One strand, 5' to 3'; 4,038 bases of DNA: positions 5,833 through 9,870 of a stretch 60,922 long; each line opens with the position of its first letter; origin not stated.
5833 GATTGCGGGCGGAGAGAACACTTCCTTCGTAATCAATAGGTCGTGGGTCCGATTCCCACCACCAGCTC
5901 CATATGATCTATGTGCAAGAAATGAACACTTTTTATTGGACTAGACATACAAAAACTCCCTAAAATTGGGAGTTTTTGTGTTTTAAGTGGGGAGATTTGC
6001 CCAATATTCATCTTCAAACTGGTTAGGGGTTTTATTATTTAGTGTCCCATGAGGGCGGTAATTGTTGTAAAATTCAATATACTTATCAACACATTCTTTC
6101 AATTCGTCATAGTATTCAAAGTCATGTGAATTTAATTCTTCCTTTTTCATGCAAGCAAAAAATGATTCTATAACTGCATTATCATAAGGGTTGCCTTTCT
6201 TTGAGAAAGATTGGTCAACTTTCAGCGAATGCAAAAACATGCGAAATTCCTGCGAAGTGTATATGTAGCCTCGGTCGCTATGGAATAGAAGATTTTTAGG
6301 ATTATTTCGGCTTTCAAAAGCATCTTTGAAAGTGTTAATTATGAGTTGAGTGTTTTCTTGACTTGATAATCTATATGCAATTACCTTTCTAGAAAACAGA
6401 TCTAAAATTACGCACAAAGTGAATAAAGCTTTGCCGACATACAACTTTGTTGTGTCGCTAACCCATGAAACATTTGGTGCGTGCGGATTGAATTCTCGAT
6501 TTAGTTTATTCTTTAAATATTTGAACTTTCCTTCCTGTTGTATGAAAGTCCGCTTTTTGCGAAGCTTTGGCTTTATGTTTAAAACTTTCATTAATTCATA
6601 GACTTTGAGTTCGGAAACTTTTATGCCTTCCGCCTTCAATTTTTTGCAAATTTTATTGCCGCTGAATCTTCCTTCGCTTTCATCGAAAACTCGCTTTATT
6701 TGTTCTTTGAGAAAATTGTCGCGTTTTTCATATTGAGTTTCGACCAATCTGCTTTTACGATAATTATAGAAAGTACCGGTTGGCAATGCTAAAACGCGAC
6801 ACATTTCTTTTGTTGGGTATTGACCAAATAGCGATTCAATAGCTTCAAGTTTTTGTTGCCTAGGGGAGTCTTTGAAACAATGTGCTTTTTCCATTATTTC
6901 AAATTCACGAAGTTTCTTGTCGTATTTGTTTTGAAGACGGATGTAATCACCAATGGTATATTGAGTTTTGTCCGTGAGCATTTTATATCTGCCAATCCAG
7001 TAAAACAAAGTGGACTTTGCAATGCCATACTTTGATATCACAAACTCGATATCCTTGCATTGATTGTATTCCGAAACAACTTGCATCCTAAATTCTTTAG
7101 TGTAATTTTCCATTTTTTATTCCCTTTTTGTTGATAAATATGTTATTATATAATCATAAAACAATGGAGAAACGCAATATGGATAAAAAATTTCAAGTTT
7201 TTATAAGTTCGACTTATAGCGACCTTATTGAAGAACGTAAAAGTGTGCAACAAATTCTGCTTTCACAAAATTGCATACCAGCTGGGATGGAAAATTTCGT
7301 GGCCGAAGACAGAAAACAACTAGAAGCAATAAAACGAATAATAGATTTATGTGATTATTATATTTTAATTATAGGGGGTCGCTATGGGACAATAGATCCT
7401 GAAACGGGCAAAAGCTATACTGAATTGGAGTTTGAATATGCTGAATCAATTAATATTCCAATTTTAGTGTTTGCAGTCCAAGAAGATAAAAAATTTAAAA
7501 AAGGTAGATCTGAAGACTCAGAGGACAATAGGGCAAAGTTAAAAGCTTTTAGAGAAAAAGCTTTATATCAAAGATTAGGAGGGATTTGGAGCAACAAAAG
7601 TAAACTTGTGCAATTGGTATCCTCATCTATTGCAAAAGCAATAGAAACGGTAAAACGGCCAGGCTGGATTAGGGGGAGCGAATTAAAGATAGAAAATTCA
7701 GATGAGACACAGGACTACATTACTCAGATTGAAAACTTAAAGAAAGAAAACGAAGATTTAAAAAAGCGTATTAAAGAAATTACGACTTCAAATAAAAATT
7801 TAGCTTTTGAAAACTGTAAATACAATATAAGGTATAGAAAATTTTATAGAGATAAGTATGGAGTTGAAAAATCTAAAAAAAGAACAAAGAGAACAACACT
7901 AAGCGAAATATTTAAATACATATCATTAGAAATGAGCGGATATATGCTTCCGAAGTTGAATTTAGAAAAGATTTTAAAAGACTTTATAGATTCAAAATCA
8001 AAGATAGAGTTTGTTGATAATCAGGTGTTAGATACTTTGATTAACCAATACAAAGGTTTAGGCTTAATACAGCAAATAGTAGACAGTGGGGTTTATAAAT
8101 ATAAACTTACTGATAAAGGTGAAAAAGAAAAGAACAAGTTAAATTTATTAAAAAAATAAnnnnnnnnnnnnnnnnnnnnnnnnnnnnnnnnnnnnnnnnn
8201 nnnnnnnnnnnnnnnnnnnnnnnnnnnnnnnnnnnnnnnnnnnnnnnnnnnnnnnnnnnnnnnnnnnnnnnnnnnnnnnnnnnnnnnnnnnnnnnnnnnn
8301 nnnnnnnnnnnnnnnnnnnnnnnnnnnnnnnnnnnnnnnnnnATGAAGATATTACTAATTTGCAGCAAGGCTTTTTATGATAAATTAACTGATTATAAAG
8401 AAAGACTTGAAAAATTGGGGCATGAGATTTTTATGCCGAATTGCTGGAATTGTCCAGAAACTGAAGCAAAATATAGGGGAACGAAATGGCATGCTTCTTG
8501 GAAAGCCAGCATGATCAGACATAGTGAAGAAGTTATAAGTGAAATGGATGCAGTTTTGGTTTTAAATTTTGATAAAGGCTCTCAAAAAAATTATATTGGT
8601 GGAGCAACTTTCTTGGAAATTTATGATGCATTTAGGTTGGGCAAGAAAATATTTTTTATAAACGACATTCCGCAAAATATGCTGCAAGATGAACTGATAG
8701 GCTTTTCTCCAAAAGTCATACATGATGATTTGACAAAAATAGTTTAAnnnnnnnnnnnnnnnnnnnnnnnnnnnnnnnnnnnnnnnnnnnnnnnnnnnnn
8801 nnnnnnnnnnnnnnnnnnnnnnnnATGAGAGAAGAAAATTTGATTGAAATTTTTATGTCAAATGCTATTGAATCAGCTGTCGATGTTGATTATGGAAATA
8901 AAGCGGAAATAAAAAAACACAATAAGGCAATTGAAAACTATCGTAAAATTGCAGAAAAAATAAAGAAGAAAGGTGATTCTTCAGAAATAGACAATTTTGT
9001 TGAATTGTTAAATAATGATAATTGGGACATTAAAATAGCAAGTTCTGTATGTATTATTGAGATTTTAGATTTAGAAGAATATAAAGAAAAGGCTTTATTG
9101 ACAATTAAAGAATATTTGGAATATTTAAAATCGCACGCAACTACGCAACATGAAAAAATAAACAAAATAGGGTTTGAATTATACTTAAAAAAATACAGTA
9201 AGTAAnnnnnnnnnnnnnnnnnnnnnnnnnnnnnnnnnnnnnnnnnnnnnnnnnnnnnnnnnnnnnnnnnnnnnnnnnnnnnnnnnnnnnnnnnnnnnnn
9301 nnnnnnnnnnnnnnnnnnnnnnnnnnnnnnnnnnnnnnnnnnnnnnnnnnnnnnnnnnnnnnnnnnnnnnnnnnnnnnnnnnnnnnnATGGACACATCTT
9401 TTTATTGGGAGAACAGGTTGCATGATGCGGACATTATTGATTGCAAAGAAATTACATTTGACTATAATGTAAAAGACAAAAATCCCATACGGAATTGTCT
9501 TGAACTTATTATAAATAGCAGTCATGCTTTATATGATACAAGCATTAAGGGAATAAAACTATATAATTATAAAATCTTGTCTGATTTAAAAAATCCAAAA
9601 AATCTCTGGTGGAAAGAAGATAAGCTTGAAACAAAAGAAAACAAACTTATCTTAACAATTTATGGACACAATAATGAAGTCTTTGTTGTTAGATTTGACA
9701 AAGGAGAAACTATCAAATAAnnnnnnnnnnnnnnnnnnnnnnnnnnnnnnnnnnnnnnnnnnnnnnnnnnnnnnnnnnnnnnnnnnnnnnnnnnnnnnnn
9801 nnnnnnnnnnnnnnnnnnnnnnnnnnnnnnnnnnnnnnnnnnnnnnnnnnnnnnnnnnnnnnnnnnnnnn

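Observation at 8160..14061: Cassette-like array: unrelated small genes separated by a recurring stop-codon-proximal hairpin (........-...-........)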

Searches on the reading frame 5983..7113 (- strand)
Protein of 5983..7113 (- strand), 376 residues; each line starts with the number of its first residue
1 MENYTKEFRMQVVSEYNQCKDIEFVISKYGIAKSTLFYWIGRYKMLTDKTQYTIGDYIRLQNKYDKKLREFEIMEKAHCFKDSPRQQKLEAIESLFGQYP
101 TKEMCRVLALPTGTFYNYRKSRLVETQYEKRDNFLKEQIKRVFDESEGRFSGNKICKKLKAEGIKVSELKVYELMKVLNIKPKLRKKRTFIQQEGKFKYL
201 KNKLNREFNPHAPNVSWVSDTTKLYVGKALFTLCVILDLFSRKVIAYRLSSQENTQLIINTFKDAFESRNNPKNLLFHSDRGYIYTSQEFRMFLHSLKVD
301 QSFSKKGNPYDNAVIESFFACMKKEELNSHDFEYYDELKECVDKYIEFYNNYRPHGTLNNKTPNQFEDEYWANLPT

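Call 12: search_protein_families(library=pfam, proteins=[window:5983-7113:-], max_evalue=0.01)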
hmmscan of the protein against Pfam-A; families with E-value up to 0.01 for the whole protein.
window:5983-7113:- (376 aa): 5 families
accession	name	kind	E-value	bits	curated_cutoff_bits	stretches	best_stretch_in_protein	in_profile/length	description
PF00665.32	rve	-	3.7e-22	79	32.6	1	211-309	2-102/102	Integrase core domain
PF13683.12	rve_3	-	1.7e-16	60.2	26.5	1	298-363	2-67/67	Integrase core domain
PF13333.12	rve_2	-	1.5e-09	38.3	22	1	316-368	1-53/56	Integrase core domain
PF13276.12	HTH_21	-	2.1e-09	37.9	28.1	1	132-188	3-60/60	HTH-like domain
PF01527.26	HTH_Tnp_1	-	4.3e-08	33.7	24.1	0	4-44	7-48/75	Transposase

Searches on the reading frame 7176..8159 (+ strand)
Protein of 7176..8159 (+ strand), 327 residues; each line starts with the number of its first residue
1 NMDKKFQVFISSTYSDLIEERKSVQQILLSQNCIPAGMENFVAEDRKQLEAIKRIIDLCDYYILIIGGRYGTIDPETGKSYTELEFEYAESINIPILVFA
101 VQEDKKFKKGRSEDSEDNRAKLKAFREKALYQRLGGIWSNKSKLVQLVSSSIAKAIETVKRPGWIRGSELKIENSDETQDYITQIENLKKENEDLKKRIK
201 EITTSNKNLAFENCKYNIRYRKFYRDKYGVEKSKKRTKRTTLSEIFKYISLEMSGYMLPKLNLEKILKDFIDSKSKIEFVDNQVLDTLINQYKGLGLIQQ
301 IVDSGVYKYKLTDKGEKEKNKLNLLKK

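Call 11: search_protein_families(library=pfam, proteins=[window:7176-8159:+], max_evalue=0.01)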
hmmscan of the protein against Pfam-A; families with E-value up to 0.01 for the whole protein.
window:7176-8159:+ (327 aa): 3 families
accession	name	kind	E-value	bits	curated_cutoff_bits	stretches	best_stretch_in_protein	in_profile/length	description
PF13271.11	DUF4062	-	2.1e-29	102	24.7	1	7-89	1-82/82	Domain of unknown function (DUF4062)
PF24922.1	ACBP4_C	-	0.0064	17.2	31.2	0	11-54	37-80/105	Acyl-CoA-binding domain-containing protein 4-6, C-terminal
PF06156.18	YabA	-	0.0068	17.4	30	0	179-246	11-77/103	Initiation control protein YabA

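Call 78: search_protein_families(library=padloc, proteins=[window:7176-8159:+], max_evalue=0.001)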
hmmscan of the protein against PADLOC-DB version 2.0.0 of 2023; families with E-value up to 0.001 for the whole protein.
window:7176-8159:+ (327 aa): 0 families

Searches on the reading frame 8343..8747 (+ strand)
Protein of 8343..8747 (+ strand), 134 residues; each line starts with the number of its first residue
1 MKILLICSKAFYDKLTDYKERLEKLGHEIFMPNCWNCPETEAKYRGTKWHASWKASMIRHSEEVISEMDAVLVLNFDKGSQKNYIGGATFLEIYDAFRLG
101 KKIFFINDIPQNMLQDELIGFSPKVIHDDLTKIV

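Call 11: search_protein_families(library=pfam, proteins=[window:8343-8747:+], max_evalue=0.01)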
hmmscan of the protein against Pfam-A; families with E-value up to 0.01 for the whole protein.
window:8343-8747:+ (134 aa): 0 families

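Call 15: find_encoding_contigs(protein=window:8343-8747:+, flank=10000, max_places=10)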
Protein window:8343-8747:+ (134 aa): 2 contigs read that carry it; 2 places shown.
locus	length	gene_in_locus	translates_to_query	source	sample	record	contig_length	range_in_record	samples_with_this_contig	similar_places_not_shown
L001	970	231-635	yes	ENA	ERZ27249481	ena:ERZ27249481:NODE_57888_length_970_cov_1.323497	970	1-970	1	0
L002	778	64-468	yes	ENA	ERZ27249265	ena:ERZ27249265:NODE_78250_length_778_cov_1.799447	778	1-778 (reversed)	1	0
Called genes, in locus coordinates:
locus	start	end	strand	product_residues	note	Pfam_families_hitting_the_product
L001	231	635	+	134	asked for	-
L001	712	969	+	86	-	?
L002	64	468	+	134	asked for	-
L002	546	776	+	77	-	?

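Call 78: search_protein_families(library=padloc, proteins=[window:8343-8747:+], max_evalue=0.001)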
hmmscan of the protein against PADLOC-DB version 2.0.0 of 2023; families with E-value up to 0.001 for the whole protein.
window:8343-8747:+ (134 aa): 0 families

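Call 79: search_solved_structures(query=window:8343-8747:+, max_evalue=1)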
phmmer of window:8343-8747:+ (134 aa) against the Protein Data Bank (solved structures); distinct sequences matched with E-value up to 1: 1.
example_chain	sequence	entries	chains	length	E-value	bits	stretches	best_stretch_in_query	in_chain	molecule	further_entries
6d8k_A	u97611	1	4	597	0.77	12.9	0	16-63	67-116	Glycosyl hydrolase family 2, sugar binding domain protein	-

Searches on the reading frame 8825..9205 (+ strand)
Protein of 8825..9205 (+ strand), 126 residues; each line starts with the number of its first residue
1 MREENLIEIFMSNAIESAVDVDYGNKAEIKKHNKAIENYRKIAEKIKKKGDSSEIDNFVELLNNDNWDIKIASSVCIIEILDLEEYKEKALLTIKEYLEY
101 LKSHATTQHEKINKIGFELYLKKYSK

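Call 11: search_protein_families(library=pfam, proteins=[window:8825-9205:+], max_evalue=0.01)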
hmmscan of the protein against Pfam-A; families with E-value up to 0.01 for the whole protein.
window:8825-9205:+ (126 aa): 1 family
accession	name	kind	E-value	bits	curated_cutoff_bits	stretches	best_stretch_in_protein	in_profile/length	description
PF15460.11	SAS4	-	0.0047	17.4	24.4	1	31-111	13-93/99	Something about silencing, SAS, complex subunit 4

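Call 78: search_protein_families(library=padloc, proteins=[window:8825-9205:+], max_evalue=0.001)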
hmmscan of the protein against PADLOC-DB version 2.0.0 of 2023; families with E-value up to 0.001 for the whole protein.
window:8825-9205:+ (126 aa): 0 families

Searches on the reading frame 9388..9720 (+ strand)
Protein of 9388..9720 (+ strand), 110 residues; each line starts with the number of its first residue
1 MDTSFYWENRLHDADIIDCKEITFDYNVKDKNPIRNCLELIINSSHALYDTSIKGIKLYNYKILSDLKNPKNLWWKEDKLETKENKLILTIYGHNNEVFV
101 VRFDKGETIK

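Call 11: search_protein_families(library=pfam, proteins=[window:9388-9720:+], max_evalue=0.01)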
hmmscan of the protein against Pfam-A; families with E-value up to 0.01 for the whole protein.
window:9388-9720:+ (110 aa): 0 families

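Call 16: find_encoding_contigs(protein=window:9388-9720:+, flank=10000, max_places=10)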
Protein window:9388-9720:+ (110 aa): 2 contigs read that carry it; 2 places shown.
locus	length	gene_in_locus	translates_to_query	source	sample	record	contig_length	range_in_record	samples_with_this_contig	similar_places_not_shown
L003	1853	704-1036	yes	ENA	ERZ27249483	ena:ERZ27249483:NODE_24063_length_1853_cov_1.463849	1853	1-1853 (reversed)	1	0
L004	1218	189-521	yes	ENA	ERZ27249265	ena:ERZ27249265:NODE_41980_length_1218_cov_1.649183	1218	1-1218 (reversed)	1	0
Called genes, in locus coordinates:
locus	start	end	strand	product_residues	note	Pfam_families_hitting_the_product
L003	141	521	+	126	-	-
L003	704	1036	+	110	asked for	-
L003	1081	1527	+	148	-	-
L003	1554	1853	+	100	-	?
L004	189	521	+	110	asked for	-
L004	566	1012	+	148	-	-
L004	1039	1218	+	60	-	?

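Call 78: search_protein_families(library=padloc, proteins=[window:9388-9720:+], max_evalue=0.001)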
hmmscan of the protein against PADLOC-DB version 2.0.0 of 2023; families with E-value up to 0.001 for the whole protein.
window:9388-9720:+ (110 aa): 0 families
